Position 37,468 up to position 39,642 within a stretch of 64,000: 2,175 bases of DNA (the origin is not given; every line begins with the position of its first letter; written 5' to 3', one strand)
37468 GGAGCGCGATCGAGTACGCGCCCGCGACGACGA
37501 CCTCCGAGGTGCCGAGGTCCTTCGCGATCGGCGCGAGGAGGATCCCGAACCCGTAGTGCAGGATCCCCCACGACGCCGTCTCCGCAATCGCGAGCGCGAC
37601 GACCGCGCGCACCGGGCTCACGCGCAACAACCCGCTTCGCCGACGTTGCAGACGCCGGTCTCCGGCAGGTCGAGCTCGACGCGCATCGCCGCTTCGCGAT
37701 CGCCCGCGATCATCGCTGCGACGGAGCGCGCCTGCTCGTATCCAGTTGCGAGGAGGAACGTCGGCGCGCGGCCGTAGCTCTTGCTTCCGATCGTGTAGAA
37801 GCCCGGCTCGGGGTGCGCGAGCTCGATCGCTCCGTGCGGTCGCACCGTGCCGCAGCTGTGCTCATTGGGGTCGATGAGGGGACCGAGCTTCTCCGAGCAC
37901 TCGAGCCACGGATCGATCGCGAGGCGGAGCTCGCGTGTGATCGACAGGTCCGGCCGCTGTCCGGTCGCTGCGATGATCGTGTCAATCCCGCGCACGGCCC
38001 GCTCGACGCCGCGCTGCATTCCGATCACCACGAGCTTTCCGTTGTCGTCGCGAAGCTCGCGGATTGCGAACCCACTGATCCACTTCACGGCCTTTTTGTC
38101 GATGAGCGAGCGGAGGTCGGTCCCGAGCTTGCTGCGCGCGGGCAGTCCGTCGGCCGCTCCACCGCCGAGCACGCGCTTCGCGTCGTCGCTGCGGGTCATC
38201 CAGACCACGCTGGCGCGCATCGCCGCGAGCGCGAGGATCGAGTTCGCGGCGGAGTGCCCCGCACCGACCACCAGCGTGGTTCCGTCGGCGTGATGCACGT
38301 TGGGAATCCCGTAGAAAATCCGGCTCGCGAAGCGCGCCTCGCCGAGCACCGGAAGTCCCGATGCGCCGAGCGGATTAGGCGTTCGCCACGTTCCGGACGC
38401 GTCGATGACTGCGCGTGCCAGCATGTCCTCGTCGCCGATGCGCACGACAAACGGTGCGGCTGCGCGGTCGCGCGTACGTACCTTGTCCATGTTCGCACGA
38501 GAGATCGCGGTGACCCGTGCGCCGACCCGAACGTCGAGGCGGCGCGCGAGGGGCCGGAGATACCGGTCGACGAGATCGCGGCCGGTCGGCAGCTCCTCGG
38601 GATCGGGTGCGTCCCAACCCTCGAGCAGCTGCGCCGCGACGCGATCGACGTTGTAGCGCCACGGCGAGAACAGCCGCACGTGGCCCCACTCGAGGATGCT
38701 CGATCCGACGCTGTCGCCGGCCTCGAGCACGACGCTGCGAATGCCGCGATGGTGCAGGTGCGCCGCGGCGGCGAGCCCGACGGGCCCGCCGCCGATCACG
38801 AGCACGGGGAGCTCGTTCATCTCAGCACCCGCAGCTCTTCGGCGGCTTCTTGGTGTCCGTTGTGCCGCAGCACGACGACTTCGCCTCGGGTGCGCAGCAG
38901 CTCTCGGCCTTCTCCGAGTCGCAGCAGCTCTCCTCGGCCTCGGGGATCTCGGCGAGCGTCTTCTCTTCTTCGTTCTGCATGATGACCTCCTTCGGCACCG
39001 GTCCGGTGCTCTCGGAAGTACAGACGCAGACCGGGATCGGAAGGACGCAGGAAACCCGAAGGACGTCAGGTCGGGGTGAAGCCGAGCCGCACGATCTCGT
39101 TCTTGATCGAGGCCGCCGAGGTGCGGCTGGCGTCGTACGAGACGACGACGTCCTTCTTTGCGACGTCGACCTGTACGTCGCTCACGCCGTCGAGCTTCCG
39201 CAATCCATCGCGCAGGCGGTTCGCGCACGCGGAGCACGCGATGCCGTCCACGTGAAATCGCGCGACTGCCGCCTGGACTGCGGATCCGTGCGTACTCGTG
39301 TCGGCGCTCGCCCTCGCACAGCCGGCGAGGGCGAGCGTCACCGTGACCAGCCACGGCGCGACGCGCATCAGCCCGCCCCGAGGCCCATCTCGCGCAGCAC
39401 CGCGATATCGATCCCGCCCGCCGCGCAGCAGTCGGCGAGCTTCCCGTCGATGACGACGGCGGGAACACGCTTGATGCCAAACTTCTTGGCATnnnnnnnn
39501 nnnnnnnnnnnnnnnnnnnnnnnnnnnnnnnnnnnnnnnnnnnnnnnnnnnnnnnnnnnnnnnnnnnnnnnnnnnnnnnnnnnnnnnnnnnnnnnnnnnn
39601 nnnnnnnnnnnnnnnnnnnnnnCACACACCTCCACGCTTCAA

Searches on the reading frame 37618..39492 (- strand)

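Call 22: search_protein_families(library=pfam, proteins=[window:37618-39492:-], max_evalue=0.001)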
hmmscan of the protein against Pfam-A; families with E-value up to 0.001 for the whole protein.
window:37618-39492:- (624 aa): 11 families
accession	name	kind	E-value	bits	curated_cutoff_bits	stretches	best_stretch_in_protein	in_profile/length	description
PF13738.12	Pyr_redox_3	-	2.9e-18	66.6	30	1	231-521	1-276/305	Pyridine nucleotide-disulphide oxidoreductase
PF07992.20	Pyr_redox_2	-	2.4e-10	40.8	26.1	1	230-528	3-253/291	Pyridine nucleotide-disulphide oxidoreductase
PF13450.12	NAD_binding_8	-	2e-06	28.4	21.9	1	232-270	1-39/68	NAD(P)-binding Rossmann-like domain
PF05834.18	Lycopene_cycl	-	4.1e-06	26.6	23.4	1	230-372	2-145/380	Lycopene cyclase protein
PF01266.30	DAO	-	4.4e-06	26.9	27.9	1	230-275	2-49/353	FAD dependent oxidoreductase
PF01494.25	FAD_binding_3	-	8.3e-06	25.7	22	1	228-258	2-32/349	FAD binding domain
PF00890.30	FAD_binding_2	-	1.9e-05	24.5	20.4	1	230-265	2-37/414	FAD binding domain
PF13241.12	NAD_binding_7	-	8e-05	23.6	22.1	0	225-256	5-36/104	Putative NAD(P)-binding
PF03486.20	HI0933_like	-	0.0001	22.3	50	1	230-271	3-44/244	HI0933-like protein Rossmann domain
PF01593.30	Amino_oxidase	-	0.00016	21.5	19.8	0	239-264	3-28/443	Flavin containing amine oxidoreductase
PF00070.33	Pyr_redox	-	0.00032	21.6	22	0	230-263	2-35/82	Pyridine nucleotide-disulphide oxidoreductase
